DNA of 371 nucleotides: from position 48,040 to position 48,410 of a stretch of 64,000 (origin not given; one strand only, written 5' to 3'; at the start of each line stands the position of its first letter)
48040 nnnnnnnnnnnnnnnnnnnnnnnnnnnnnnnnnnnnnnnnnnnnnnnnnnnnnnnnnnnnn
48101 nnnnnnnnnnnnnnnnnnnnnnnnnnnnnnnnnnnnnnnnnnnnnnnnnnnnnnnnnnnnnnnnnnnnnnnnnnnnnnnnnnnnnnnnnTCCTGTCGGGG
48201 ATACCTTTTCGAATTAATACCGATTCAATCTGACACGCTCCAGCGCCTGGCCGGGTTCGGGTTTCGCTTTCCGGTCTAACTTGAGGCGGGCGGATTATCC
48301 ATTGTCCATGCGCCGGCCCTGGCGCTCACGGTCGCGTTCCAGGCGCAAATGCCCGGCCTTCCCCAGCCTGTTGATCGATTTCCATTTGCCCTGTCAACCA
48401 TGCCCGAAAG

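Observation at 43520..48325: Type II-C CRISPR-Cas operon in an early stage of decay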

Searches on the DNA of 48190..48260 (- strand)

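Call 25: search_dna_similar(query=window:48190-48260:-, collection=plasmids, mode=distant, max_evalue=0.01, max_rows=15)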
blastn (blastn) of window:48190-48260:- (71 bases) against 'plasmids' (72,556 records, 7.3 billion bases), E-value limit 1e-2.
No match.
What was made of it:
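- Tried and rejected: A plasmid search with the stub found nothing (call 25).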
